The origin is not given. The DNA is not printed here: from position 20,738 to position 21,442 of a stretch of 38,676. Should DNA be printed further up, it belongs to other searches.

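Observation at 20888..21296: Two fully nested ORFs in different frames after the M15 endolysin: an XhlA-like protein and an embedded 110-aa membrane ORF (Rz/Rz1-like arrangement?)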

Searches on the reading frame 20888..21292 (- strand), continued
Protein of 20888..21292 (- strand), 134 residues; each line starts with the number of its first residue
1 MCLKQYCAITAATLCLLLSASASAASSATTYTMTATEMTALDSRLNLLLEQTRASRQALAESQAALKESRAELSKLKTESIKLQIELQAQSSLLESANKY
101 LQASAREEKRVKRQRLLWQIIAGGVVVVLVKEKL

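Call 39: search_protein_families(library=pfam, proteins=[P0242, P0244, P0245, P0246, P0248, P0251, P0254, P0257, P0260, P0266], max_evalue=0.01)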
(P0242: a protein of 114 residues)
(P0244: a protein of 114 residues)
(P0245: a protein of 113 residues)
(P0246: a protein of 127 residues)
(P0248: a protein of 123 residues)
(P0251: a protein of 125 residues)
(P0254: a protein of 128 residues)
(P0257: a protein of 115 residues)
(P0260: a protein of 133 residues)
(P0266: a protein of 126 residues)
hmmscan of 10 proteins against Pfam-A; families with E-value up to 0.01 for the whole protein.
P0242 (114 aa): 0 families

P0244 (114 aa): 0 families

P0245 (113 aa): 0 families

P0246 (127 aa): 1 family
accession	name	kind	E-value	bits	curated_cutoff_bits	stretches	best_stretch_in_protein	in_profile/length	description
PF05335.18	DUF745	-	0.0058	16.8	33.3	1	47-124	69-146/183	Protein of unknown function (DUF745)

P0248 (123 aa): 7 families
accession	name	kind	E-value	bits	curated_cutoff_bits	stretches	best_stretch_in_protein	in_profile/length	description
PF05335.18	DUF745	-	0.00057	20.1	33.3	1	54-118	65-129/183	Protein of unknown function (DUF745)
PF10473.14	CENP-F_leu_zip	-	0.00085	19.8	34.5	1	39-101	54-116/140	Leucine-rich repeats of kinetochore protein Cenp-F/LEK1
PF13094.11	CENP-Q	-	0.0013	19.3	28.5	1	46-100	24-78/162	CENP-Q, a CENPA-CAD centromere complex subunit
PF24627.1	PUMA_CC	-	0.003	18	30.1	0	39-92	17-70/74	PUMA coiled-coil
PF05064.18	Nsp1_C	-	0.0037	17.5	24.1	0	27-88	45-106/114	Nsp1-like C-terminal region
PF11932.13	DUF3450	-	0.0039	17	32.6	1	43-102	36-95/241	Protein of unknown function (DUF3450)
PF11559.13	ADIP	-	0.0041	17.7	34.3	1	31-95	60-124/151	Afadin- and alpha -actinin-Binding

P0251 (125 aa): 0 families

P0254 (128 aa): 3 families
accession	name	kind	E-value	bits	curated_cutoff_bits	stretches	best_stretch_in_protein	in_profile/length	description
PF20072.4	DUF6468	-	0.0053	17.3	26.9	0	60-103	32-75/76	Domain of unknown function (DUF6468)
PF15753.10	BLOC1S3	-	0.0058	17.1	27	1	53-102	112-161/172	Biogenesis of lysosome-related organelles complex 1 subunit 3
PF06009.19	Laminin_II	-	0.0061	17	33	1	51-118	26-93/138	Laminin Domain II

P0257 (115 aa): 1 family
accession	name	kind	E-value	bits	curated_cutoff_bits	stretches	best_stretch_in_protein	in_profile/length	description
PF23203.1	KIF21A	-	0.00072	19.8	28.5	1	40-111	34-105/161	KIF21A-like domain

P0260 (133 aa): 1 family
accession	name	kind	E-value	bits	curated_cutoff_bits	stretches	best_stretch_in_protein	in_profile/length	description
PF20663.3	COG4_N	-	0.0064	17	27.3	1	49-103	4-58/107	Conserved oligomeric Golgi complex subunit 4, N-terminal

P0266 (126 aa): 0 families

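Call 40: find_encoding_contigs(protein=P0244, flank=4000, max_places=3)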
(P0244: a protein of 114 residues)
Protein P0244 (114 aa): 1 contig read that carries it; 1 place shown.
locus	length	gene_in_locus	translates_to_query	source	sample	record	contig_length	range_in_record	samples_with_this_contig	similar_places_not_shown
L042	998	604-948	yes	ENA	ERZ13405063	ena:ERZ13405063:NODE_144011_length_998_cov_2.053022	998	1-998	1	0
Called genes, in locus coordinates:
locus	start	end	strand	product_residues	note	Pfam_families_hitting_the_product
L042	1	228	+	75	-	?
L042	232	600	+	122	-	PF08291:Peptidase_M15_3, PF05951:Peptidase_M15_2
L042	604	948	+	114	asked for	-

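Call 41: find_encoding_contigs(protein=P0245, flank=4000, max_places=3)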
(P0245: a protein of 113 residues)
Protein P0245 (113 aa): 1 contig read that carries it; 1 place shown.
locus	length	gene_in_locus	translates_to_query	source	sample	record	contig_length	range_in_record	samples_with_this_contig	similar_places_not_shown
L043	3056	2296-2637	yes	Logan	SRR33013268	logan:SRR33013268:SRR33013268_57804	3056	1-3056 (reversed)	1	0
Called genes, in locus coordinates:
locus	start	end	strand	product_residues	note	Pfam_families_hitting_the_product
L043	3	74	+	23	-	?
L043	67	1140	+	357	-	PF00375:SDF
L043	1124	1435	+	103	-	-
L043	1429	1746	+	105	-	-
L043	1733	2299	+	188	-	-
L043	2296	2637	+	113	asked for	-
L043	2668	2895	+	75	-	-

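Call 42: find_encoding_contigs(protein=P0254, flank=4000, max_places=3)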
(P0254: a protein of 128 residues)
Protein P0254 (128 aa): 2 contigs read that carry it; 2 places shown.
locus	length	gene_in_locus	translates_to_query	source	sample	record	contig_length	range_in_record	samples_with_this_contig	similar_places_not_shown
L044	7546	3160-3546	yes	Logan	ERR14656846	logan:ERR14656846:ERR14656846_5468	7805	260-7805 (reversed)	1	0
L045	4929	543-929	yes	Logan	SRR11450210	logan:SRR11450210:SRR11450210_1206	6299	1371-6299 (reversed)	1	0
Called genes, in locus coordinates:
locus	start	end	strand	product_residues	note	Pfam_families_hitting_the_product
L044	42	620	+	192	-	PF14301:DUF4376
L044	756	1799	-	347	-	PF00589:Phage_integrase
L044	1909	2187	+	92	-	-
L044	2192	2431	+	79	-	-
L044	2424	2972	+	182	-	PF01520:Amidase_3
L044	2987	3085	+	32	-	-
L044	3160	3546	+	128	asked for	-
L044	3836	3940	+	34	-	-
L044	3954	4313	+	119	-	-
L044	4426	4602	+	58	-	-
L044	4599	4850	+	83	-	-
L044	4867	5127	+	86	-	-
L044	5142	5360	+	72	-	PF14192:DUF4314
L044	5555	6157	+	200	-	-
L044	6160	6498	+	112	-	-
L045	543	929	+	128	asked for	-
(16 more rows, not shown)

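Call 45: find_homologous_proteins(query=A3, max_evalue=0.001)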
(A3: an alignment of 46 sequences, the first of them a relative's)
Query A3 (46 sequences) (113 aa, profile of the alignment): 178 proteins with E <= 0.001 among 2058 candidates; the best 120 are listed.
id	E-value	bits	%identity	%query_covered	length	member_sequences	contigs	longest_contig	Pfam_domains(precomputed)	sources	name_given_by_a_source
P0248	1.1e-31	127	25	92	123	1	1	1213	-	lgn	-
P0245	3.1e-30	122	100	100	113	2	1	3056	-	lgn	-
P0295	9.5e-27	111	29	87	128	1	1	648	-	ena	-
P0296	5.2e-26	109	30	70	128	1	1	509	-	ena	-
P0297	5.3e-26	109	30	81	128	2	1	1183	-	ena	-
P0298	1.3e-25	108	28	87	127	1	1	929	-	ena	-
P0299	1.4e-25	107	28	87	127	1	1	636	-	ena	-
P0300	4.0e-25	106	31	87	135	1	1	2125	-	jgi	jgi:hypothetical protein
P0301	4.7e-25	106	29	86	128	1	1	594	-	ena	-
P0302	4.7e-25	106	32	70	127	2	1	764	-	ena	-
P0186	8.9e-25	105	38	94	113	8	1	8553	-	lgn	-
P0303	6.9e-24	102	38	94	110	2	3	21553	-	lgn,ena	-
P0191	2.2e-23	100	39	86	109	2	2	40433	-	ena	-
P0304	3.3e-23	100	33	85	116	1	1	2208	-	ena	-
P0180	3.9e-23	100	37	94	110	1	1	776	-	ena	-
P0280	5.4e-21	93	22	81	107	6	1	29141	-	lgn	-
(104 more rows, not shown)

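Call 46: list_cluster_members(proteins=[P0246, P0247, P0249, P0250, P0251, P0252, P0255, P0257, P0260, P0266])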
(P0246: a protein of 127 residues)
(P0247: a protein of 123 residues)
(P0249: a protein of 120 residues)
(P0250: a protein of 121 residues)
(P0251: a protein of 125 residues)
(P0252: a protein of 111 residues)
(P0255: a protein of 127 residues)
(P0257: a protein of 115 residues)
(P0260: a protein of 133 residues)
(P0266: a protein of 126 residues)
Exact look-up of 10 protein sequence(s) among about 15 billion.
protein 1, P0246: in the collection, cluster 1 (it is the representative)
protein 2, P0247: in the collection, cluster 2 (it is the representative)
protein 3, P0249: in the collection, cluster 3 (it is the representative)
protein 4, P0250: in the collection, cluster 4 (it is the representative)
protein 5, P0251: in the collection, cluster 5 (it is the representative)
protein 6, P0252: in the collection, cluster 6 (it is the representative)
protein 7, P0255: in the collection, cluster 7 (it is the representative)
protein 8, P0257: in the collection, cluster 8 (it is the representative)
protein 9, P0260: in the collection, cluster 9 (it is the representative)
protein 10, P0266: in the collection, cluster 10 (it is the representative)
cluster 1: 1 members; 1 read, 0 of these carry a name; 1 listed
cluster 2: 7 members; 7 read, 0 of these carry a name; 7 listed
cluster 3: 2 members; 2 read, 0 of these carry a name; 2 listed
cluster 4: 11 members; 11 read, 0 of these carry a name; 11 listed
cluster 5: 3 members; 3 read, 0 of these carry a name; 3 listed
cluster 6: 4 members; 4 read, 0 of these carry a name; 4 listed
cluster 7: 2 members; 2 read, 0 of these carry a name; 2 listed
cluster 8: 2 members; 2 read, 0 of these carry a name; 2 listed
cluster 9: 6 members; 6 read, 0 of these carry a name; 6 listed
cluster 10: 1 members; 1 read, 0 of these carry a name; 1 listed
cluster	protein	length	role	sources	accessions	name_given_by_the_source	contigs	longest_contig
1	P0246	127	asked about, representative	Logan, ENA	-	-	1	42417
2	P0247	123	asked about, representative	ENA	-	-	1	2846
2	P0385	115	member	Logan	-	-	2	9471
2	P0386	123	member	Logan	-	-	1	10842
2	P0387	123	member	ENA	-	-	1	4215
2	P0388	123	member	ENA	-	-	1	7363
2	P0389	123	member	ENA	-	-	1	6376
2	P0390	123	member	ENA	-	-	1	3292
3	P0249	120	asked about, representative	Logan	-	-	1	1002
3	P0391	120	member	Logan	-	-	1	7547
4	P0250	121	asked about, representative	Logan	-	-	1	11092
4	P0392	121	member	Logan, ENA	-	-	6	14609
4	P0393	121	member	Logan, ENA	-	-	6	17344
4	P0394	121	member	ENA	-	-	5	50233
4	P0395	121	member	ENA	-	-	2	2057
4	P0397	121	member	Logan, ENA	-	-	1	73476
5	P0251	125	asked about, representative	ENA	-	-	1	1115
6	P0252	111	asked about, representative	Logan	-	-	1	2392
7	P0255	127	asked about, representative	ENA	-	-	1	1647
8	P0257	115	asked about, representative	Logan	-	-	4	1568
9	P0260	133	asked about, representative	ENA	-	-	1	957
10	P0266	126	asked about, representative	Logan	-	-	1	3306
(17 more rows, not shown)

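Call 47: predict_structure(alignment_id=A2)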
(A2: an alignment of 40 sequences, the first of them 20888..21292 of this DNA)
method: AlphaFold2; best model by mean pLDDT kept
length: 134 residues; sequences in the alignment: 40
mean_pLDDT: 85.2   pTM: 0.42
mean pLDDT of the five models: 85.2, 85.2, 84.2, 84.1, 82.3
residues with pLDDT >= 90: 85; 70-90: 16; 50-70: 30; < 50: 3
segments of 3 or more residues with pLDDT < 50: none
pLDDT, mean of each block of 10 residues (from residue 1): 62 64 52 79 94 95 95 97 97 97 95 95 89 76
secondary structure, 60 per line:
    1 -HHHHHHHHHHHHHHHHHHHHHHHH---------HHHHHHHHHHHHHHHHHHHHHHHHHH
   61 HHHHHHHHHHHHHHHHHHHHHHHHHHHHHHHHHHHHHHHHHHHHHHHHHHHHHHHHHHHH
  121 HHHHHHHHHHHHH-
elements in order: H2-25 H35-133

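Call 48: predict_structure(alignment_id=A1)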
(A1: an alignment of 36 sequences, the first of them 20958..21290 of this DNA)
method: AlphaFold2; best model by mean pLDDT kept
length: 110 residues; sequences in the alignment: 36
mean_pLDDT: 73.5   pTM: 0.34
mean pLDDT of the five models: 73.5, 73.5, 72.4, 72.1, 56.8
residues with pLDDT >= 90: 0; 70-90: 73; 50-70: 34; < 50: 3
segments of 3 or more residues with pLDDT < 50: none
pLDDT, mean of each block of 10 residues (from residue 1): 67 83 71 53 70 70 71 82 82 86 74
secondary structure, 60 per line:
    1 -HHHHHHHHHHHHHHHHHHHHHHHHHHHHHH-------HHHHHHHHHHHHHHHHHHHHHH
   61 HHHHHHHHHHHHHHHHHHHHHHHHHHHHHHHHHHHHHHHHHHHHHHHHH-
elements in order: H2-31 H39-109

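Call 50: find_encoding_contigs(protein=P0246, flank=10000, max_places=1)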
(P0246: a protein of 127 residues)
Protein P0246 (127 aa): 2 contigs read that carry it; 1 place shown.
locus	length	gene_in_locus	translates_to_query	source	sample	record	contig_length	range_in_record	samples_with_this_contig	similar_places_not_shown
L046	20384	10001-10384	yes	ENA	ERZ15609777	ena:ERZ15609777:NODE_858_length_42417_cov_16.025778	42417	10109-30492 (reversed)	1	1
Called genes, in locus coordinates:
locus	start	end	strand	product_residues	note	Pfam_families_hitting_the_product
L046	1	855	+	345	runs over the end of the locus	PF13252:Phage_capsid_3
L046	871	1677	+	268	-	PF24175:SU10_adaptor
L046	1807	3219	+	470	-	-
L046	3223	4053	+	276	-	-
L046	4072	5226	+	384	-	-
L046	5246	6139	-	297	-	-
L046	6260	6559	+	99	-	-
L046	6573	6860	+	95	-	-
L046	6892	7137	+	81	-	-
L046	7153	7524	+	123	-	-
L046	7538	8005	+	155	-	-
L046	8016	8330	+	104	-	-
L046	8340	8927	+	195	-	PF01183:Glyco_hydro_25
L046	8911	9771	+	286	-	-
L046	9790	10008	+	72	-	-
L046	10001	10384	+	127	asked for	-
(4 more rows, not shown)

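Call 51: find_encoding_contigs(protein=P0397, flank=10000, max_places=1)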
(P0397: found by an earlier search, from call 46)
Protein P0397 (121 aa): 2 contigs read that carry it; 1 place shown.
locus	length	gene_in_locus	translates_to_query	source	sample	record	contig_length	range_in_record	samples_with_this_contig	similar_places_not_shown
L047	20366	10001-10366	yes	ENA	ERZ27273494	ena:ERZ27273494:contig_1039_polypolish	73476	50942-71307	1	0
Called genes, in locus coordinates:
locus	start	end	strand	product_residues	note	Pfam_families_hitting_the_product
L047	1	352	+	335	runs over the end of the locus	PF21882:Gp53-like_C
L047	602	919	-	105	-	PF21882:Gp53-like_C (weak)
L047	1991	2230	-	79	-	-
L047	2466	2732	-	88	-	PF21882:Gp53-like_C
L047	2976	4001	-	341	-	PF00589:Phage_integrase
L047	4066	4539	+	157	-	-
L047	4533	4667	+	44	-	-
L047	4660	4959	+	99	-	-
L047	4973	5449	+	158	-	PF05105:Phage_holin_4_1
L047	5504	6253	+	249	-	PF01170:UPF0020 (faint), PF01555:N6_N4_Mtase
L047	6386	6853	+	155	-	-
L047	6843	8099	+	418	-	PF03738:GSP_synth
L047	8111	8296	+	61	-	-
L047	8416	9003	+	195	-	PF01183:Glyco_hydro_25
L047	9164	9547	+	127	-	-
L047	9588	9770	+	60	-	-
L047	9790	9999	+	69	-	-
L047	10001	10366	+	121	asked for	-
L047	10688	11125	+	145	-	-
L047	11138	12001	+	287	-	-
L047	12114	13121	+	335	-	-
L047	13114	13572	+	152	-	PF01381:HTH_3, PF13560:HTH_31 (weak)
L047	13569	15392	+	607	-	PF04851:ResIII (weak), PF00176:SNF2-rel_dom, PF00271:Helicase_C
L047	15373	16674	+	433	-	PF01507:PAPS_reduct (weak), PF11922:DUF3440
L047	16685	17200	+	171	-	PF02195:ParB_N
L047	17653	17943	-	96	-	PF00383:dCMP_cyt_deam_1, PF14437:MafB19-deam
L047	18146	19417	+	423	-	PF00860:Xan_ur_permease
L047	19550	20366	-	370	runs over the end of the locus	PF14659:Phage_int_SAM_3, PF00589:Phage_integrase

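Call 52: find_encoding_contigs(protein=P0280, flank=10000, max_places=1)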
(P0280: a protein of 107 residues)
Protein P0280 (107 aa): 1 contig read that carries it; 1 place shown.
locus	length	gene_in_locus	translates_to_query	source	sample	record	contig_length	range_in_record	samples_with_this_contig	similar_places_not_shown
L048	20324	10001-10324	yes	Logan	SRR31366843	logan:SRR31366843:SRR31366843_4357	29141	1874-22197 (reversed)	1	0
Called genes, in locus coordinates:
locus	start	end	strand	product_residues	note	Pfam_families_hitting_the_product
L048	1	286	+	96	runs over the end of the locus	PF05135:Phage_connect_1 (weak)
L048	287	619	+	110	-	PF05521:Phage_HCP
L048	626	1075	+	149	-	PF04883:HK97-gp10_like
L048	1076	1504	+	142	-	-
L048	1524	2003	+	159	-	PF06199:Phage_tail_2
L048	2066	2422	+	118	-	-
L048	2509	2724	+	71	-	-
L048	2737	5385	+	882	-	PF20155:TMP_3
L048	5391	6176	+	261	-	PF05709:Sipho_tail (faint), PF22768:SPP1_Dit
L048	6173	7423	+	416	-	PF24032:YQBQ (weak)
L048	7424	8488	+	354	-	-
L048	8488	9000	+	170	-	PF14301:DUF4376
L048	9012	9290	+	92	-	-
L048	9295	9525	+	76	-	-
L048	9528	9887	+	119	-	PF08291:Peptidase_M15_3, PF05951:Peptidase_M15_2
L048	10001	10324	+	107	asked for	-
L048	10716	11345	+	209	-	PF01467:CTP_transf_like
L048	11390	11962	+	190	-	PF01966:HD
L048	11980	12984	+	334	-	PF03816:LytR_cpsA_psr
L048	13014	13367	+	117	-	PF02410:RsfS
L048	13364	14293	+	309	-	PF00575:S1 (faint), PF13509:S1_2, PF21543:CvfB_2nd, PF17783:WHD_CvfB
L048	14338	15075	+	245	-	PF01925:TauE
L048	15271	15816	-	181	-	PF13472:Lipase_GDSL_2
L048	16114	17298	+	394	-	PF00465:Fe-ADH, PF13685:Fe-ADH_2, PF25137:ADH_Fe_C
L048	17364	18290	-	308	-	PF00892:EamA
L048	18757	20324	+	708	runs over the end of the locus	PF03477:ATP-cone, PF13597:NRDD, PF01228:Gly_radical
